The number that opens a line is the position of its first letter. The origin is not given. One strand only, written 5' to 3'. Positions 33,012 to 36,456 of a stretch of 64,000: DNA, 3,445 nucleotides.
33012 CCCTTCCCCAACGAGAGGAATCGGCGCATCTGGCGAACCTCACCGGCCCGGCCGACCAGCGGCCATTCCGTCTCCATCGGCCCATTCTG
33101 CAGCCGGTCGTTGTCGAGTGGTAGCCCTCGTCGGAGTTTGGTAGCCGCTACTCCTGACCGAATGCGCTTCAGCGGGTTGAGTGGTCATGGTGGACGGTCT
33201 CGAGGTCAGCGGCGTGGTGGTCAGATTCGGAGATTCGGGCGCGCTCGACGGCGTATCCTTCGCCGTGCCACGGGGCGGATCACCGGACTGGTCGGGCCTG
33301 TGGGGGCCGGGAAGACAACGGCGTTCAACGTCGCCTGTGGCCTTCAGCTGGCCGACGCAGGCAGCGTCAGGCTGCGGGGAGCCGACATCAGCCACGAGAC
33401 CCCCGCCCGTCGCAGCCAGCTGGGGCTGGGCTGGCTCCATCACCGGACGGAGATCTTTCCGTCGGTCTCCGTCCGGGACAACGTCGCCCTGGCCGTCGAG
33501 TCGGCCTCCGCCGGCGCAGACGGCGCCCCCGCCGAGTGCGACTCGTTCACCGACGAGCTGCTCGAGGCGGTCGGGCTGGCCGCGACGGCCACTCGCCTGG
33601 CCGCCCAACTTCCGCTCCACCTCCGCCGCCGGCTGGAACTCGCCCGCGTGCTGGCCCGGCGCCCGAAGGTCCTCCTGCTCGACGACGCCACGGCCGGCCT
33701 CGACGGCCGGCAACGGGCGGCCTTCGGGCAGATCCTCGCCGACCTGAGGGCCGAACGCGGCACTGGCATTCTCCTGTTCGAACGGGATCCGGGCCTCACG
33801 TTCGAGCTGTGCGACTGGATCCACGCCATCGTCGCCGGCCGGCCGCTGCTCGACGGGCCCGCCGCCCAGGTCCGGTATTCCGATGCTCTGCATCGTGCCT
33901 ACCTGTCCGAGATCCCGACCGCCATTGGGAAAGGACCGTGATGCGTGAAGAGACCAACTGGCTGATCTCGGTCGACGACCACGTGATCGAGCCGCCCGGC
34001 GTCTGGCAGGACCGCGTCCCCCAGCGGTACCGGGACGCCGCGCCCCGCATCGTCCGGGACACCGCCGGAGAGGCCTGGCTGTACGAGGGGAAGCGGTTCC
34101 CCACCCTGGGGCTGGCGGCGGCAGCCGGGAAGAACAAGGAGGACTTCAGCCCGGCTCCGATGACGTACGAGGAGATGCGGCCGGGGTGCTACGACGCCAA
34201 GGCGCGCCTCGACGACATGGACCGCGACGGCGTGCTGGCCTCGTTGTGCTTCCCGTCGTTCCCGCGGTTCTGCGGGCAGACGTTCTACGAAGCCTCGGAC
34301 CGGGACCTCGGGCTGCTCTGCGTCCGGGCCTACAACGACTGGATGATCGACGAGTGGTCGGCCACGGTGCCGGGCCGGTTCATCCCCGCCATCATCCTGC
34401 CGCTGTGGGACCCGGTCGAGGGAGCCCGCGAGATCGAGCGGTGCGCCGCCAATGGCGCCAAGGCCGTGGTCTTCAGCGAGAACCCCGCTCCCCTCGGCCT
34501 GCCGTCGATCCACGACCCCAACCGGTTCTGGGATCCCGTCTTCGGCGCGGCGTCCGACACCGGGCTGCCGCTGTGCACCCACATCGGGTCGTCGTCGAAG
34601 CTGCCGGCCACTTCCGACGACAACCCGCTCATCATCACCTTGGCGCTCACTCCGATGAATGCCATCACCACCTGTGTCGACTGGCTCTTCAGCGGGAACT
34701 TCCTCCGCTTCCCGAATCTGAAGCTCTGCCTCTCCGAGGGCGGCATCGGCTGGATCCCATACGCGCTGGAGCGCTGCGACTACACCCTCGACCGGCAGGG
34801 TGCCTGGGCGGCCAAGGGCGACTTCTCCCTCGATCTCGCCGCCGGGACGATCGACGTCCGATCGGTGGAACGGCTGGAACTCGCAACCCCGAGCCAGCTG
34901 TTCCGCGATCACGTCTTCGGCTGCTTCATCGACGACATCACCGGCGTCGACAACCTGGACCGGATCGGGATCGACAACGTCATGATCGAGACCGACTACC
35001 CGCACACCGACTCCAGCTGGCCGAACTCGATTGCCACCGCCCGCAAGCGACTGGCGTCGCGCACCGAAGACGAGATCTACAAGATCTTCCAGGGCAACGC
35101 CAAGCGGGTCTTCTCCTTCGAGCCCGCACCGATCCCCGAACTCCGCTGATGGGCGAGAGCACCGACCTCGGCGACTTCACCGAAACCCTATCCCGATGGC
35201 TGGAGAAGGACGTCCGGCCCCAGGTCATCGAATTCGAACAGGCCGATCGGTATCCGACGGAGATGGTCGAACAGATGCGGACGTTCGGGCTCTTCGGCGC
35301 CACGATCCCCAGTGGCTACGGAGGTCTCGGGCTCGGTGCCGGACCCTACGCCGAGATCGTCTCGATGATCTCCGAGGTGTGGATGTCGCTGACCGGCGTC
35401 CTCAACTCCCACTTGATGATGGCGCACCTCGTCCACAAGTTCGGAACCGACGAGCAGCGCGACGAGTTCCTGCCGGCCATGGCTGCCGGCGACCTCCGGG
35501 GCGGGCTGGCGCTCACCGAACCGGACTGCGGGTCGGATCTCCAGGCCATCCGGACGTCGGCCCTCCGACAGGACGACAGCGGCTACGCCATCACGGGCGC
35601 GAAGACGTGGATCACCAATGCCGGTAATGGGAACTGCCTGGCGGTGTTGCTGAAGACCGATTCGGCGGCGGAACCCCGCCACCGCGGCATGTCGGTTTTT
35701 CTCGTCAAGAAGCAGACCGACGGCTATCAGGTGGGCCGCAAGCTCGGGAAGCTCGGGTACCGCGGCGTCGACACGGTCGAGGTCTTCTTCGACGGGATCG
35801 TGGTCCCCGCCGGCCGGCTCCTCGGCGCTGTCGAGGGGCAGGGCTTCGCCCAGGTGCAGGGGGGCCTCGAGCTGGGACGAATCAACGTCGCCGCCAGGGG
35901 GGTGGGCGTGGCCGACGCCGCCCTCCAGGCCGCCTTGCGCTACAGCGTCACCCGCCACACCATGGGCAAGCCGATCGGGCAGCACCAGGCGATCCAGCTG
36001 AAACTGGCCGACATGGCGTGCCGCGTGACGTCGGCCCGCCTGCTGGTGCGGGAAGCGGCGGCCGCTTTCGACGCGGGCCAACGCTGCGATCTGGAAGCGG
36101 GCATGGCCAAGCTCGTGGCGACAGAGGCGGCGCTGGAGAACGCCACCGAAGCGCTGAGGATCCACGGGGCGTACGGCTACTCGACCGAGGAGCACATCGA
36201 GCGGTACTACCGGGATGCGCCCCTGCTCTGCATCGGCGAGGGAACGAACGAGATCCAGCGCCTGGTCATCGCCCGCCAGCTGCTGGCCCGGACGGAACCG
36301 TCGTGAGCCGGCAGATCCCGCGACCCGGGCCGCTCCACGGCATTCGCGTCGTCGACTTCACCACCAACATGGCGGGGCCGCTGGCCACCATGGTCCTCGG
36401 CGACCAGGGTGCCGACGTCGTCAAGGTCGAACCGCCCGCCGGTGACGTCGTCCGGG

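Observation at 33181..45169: Twelve-gene translationally coupled operon mixing beta-oxidation-type enzymes with the transporter module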

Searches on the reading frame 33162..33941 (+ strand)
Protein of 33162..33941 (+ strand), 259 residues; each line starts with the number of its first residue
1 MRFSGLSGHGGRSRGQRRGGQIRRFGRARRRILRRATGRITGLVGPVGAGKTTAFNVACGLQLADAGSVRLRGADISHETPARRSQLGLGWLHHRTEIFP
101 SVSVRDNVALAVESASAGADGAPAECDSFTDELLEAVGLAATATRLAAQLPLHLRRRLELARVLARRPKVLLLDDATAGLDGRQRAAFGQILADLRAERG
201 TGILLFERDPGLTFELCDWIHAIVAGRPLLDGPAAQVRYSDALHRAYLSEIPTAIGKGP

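Call 7: search_protein_families(library=pfam, proteins=[window:33162-33941:+], max_evalue=0.01)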
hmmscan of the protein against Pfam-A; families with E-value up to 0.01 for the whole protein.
window:33162-33941:+ (259 aa): 2 families
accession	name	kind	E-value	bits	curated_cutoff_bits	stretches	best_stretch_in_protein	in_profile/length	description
PF00005.33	ABC_tran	-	4.1e-21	76.4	25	1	37-178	10-137/137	ABC transporter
PF13191.12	AAA_16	-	0.0038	18.2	32.6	1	18-197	5-157/167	AAA ATPase domain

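Call 13: search_protein_families(library=ncbifam, proteins=[window:33162-33941:+], max_evalue=0.001)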
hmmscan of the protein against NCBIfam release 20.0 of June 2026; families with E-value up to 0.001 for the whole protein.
window:33162-33941:+ (259 aa): 159 families (the best 25 are shown)
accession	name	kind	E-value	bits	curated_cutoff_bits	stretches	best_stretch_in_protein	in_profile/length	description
TIGR04406.1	LPS_export_lptB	equivalog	9.8e-38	129.8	240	1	36-250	25-235/239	LPS export ABC transporter ATP-binding protein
NF008449.1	PRK11300.1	equivalog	8.1e-31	107.2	362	1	38-250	31-254/255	high-affinity branched-chain amino acid ABC transporter ATP-binding protein LivG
TIGR03411.1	urea_trans_UrtD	equivalog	8.4e-27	94.4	304.1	1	37-249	27-241/242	urea ABC transporter ATP-binding protein UrtD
NF008144.0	PRK10895.1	equivalog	9.2e-26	90.8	381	1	35-250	26-237/241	LPS export ABC transporter ATP-binding protein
TIGR00968.1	3a0106s01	subfamily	6.8e-25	87.9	342.75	1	34-227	22-208/237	sulfate ABC transporter ATP-binding protein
TIGR03410.1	urea_trans_UrtE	equivalog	7.3e-25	87.8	285.8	1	34-238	22-220/230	urea ABC transporter ATP-binding subunit UrtE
TIGR03873.1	F420-0_ABC_ATP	hypoth_equivalog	1.9e-24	86.4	372.4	1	37-247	26-234/256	putative F420-0 ABC transporter ATP-binding protein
TIGR01188.1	drrA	subfamily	4.8e-24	85.2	312.45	1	37-227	18-201/302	daunorubicin resistance ABC transporter, ATP-binding protein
TIGR03265.1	PhnT2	equivalog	5.1e-24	85.1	457.7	1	36-207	28-192/353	putative 2-aminoethylphosphonate ABC transporter ATP-binding protein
TIGR03864.1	PQQ_ABC_ATP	hypoth_equivalog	7.2e-23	81.3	302.25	1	36-204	25-187/236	ABC transporter, ATP-binding subunit, PQQ-dependent alcohol dehydrogenase system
TIGR01187.1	potA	subfamily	1.9e-21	76.5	355.6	1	43-227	1-178/325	polyamine ABC transporter ATP-binding protein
NF010068.0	PRK13548.1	equivalog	2.4e-21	76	261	1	35-250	28-243/261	heme ABC transporter ATP-binding protein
NF033858.1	ABC2_perm_RbbA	equivalog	2.7e-21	75.2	1050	1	36-235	290-483/909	ribosome-associated ATPase/putative transporter RbbA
NF008105.0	PRK10851.1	equivalog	6.4e-21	74.4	502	1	36-198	26-185/362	sulfate/thiosulfate ABC transporter ATP-binding protein CysA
NF010060.0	PRK13537.1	equivalog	7.8e-21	74.3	521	1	36-234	39-230/314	nodulation factor ABC transporter ATP-binding protein NodI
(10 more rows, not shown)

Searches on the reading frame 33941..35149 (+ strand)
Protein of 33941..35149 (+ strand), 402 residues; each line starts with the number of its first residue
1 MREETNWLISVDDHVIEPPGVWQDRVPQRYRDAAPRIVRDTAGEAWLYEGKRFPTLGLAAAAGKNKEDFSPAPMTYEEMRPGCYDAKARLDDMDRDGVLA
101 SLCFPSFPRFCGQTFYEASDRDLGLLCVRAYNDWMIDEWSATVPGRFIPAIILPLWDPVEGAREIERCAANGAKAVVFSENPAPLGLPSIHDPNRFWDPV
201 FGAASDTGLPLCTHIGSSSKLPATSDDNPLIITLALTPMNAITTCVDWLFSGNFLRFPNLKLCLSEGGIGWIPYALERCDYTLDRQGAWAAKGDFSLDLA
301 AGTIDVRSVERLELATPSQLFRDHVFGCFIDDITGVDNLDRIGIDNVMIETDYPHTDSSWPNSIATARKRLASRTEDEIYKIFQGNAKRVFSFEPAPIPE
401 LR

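Call 7: search_protein_families(library=pfam, proteins=[window:33941-35149:+], max_evalue=0.01)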
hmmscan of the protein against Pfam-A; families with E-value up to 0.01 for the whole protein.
window:33941-35149:+ (402 aa): 1 family
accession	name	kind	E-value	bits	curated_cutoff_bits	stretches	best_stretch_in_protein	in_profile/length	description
PF04909.20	Amidohydro_2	-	2.6e-29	103.3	26.4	1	77-393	12-289/289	Amidohydrolase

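Call 13: search_protein_families(library=ncbifam, proteins=[window:33941-35149:+], max_evalue=0.001)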
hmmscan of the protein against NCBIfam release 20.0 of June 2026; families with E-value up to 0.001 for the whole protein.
window:33941-35149:+ (402 aa): 0 families

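Call 52: search_solved_structures(query=window:33941-35149:+, max_evalue=0.00001)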
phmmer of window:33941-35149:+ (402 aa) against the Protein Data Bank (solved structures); distinct sequences matched with E-value up to 0.00001: 20.
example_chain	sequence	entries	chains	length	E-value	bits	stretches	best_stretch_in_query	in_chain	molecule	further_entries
8uyr_A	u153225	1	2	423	4.7e-71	243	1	2-396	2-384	DitZ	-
6omp_A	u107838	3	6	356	2.7e-31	112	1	5-369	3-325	PtmU3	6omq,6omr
8sm7_A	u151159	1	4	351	9.3e-16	60.9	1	119-282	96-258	Amidohydrolase 2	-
8sm8_G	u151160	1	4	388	6.7e-15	58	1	122-379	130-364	Putative amidohydrolase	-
8sm9_F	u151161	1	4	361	7e-15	58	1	128-362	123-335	Amidohydrolase 2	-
8sm6_A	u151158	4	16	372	1.4e-14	56.9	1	120-280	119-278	Amidohydrolase family protein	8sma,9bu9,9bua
4dzi_A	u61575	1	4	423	4.6e-13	52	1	80-222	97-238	Putative TIM-barrel metal-dependent hydrolase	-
4icm_A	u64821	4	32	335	2.5e-09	39.7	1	89-283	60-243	5-carboxyvanillate decarboxylase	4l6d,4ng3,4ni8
6m1w_B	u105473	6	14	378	2.9e-09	39.5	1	117-391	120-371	Amidohydrolase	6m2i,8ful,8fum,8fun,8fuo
6m1w_A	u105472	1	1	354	3.1e-08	36.1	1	127-366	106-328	Amidohydrolase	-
6m2i_A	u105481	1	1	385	4.1e-08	35.7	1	127-366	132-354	Amidohydrolase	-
8ful_A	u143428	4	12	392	4.3e-08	35.6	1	127-366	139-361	Amidohydrolase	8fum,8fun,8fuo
2wm1_A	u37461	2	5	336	3.4e-07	32.6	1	76-281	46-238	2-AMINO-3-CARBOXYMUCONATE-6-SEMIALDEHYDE DECARBOXYLASE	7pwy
4ofc_A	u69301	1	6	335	3.5e-07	32.6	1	76-281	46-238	2-amino-3-carboxymuconate-6-semialdehyde decarboxylase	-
4igm_A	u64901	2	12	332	3.6e-07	32.6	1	76-281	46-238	2-amino-3-carboxymuconate-6-semialdehyde decarboxylase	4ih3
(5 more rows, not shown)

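Call 59: search_solved_structures(query=window:33941-35149:+, max_evalue=1e-25, show_alignments=2)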
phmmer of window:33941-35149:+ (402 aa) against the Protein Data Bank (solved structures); distinct sequences matched with E-value up to 1e-25: 2.
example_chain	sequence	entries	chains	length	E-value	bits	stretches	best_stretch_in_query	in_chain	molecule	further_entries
8uyr_A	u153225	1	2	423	4.7e-71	243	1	2-396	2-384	DitZ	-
6omp_A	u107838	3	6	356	2.7e-31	112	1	5-369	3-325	PtmU3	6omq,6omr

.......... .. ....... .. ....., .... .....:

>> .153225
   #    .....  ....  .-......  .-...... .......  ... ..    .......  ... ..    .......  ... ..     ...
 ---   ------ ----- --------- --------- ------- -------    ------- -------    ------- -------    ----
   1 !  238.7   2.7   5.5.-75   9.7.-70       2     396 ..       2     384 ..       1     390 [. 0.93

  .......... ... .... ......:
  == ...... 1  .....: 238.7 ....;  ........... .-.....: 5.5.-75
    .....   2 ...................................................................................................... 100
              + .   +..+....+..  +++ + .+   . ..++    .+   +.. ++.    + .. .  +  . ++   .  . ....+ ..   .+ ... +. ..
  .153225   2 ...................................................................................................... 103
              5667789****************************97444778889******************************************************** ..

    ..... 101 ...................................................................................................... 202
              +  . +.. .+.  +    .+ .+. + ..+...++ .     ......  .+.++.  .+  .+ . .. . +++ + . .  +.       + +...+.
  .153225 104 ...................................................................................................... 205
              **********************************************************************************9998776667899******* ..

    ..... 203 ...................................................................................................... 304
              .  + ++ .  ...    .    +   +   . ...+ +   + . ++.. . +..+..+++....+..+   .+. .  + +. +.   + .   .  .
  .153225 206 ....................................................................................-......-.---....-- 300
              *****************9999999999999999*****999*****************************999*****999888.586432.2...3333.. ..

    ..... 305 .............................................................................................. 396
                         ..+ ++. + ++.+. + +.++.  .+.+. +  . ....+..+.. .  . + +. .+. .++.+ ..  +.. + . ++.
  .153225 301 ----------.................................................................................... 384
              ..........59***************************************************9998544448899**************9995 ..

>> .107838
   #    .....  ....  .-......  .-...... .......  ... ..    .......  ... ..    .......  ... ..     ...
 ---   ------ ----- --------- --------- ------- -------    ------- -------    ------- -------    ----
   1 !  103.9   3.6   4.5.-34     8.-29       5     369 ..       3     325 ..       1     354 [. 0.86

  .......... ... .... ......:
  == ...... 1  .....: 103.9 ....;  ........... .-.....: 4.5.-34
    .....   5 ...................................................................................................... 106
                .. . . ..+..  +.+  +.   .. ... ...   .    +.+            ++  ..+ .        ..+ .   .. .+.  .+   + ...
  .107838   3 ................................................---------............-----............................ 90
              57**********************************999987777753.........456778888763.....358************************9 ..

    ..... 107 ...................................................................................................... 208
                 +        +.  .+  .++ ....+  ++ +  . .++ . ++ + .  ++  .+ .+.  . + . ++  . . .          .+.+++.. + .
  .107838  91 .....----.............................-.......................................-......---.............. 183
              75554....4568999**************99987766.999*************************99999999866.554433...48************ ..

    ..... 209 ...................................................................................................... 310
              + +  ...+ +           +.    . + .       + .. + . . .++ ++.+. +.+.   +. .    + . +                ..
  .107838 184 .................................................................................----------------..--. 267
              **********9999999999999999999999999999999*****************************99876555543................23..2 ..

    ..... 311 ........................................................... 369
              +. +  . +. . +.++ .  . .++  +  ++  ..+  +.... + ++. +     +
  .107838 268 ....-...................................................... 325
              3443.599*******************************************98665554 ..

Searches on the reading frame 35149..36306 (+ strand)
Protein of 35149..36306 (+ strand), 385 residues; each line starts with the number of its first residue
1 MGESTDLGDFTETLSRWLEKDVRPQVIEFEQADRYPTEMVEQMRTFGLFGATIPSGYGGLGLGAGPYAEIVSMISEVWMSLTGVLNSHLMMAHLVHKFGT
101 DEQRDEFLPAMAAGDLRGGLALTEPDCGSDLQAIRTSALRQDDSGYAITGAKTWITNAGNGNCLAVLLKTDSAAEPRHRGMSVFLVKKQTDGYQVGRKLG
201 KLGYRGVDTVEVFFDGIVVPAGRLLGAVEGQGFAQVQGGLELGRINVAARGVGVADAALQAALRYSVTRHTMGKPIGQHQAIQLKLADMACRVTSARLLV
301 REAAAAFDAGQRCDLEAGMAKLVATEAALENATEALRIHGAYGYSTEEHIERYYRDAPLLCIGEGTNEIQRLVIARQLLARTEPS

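Call 7: search_protein_families(library=pfam, proteins=[window:35149-36306:+], max_evalue=0.01)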
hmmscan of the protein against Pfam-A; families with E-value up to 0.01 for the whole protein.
window:35149-36306:+ (385 aa): 5 families
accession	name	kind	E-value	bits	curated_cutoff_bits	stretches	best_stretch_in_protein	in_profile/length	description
PF00441.29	Acyl-CoA_dh_1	-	2.5e-46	158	22.4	1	230-379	1-150/150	Acyl-CoA dehydrogenase, C-terminal domain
PF02770.24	Acyl-CoA_dh_M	-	9.8e-24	83.8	33.3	1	120-216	2-96/97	Acyl-CoA dehydrogenase, middle domain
PF02771.21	Acyl-CoA_dh_N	-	4.2e-23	82.3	22.9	1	9-115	6-113/113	Acyl-CoA dehydrogenase, N-terminal domain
PF08028.16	Acyl-CoA_dh_2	-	7.2e-19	68.8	22.7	1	247-362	3-128/134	Acyl-CoA dehydrogenase, C-terminal domain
PF22924.1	ACOX_C_alpha1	-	5e-06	26.9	27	1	244-379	8-169/169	Acyl-CoA oxidase, C-alpha1 domain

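Call 13: search_protein_families(library=ncbifam, proteins=[window:35149-36306:+], max_evalue=0.001)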
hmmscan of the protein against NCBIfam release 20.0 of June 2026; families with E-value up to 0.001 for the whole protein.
window:35149-36306:+ (385 aa): 23 families
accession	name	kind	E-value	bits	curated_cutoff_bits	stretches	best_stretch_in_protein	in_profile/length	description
NF042972.1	AcrlCoAredClosAcrC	equivalog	5.3e-90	301.8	640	1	12-379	14-377/378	acryloyl-CoA reductase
NF045552.1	GlutCoADH_Des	equivalog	1.7e-73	248.1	470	1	12-378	14-379/387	glutaryl-CoA dehydrogenase Acd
NF042439.1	SulpropCoADesulf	equivalog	8.4e-68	228.8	600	1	19-382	9-374/379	3-sulfinopropanoyl-CoA desulfinase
NF043006.1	CyhCrbnylCoADH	equivalog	2.1e-66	224.5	650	1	12-379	13-376/380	cyclohexane-1-carbonyl-CoA dehydrogenase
NF058590.1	AcCoDHFadEBacil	equivalog_domain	5e-61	206.9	600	2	11-308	29-321/586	acyl-CoA dehydrogenase FadE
NF008997.0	PRK12341.1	equivalog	7.6e-61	206.2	537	1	26-380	29-378/382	acyl-CoA dehydrogenase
NF045652.1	ProlPCPDhRedW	equivalog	9.6e-61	205.6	650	1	44-378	41-373/376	L-prolyl-[peptidyl-carrier protein] dehydrogenase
NF053553.1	prodigi_MBC_PigA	equivalog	5e-53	180.6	500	1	32-378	34-379/381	prodigiosin MBC biosynthesis dehydrogenase PigA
TIGR03207.1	cyc_hxne_CoA_dh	equivalog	2.2e-48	164.9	575.35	1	6-377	4-370/372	cyclohexanecarboxyl-CoA dehydrogenase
NF002885.1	PRK03354.1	equivalog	1.2e-44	152.9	540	1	28-380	31-375/378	crotonobetainyl-CoA dehydrogenase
NF052270.1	Staph_DH_FadE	equivalog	1.7e-41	142.3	600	1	12-379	30-394/400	acyl-CoA dehydrogenase FadE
NF049984.1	Rv1679_FadE16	equivalog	2e-34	119.5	600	1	28-357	18-344/371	Rv1679 family acyl-CoA dehydrogenase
NF007000.1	PRK09463.1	subfamily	1.2e-33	116.5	600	1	33-374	72-430/726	acyl-CoA dehydrogenase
TIGR04022.1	sulfur_SfnB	equivalog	1.7e-28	99.6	430.9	1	17-357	16-359/391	SfnB family sulfur acquisition oxidoreductase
NF009586.0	PRK13026.1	subfamily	4.9e-28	97.9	608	1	34-374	108-466/777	acyl-CoA dehydrogenase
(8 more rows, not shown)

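Call 64: search_solved_structures(query=window:35149-36306:+, max_evalue=1e-60)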
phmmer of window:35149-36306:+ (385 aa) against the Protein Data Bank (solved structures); distinct sequences matched with E-value up to 1e-60: 22.
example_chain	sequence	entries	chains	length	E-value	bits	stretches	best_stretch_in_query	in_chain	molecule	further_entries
4iv6_A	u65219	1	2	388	6.7e-120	403.5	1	11-381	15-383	Acyl-CoA dehydrogenase FadE3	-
5lnx_A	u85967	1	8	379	1.9e-77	263.8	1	17-381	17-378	Acyl-CoA dehydrogenase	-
5ol2_C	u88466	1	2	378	1.4e-72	247.8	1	16-379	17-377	Acyl-CoA dehydrogenase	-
1ws9_A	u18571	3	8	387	1.6e-72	247.7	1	16-380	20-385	acyl-CoA dehydrogenase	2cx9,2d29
4u83_A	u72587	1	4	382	5.3e-72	245.9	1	22-377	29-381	Acyl-CoA dehydrogenase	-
2dvl_A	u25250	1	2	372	8.5e-71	242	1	21-378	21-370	Acyl-CoA dehydrogenase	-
4n5f_A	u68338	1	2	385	3.1e-67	230.3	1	22-378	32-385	Putative acyl-CoA dehydrogenase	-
1jqi_A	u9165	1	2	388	3.1e-67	230.2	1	12-380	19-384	short chain acyl-CoA dehydrogenase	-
6es9_A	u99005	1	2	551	4.9e-67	229.6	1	5-379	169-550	Acyl-CoA dehydrogenase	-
3nf4_A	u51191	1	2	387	7.1e-67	229.1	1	13-378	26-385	acyl-CoA dehydrogenase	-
7y0a_A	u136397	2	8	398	3.1e-66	227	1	12-380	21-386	Short-chain specific acyl-CoA dehydrogenase, mitochondrial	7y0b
8sgs_A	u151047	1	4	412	3.7e-66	226.7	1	12-380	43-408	Short-chain specific acyl-CoA dehydrogenase, mitochondrial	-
2vig_A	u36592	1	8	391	1.5e-65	224.7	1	12-380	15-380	SHORT-CHAIN SPECIFIC ACYL-COA DEHYDROGENASE,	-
1buc_A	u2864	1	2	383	2.8e-65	223.8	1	9-379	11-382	BUTYRYL-COA DEHYDROGENASE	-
7szv_A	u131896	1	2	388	5.3e-65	222.9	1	9-378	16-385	Acyl-CoA dehydrogenase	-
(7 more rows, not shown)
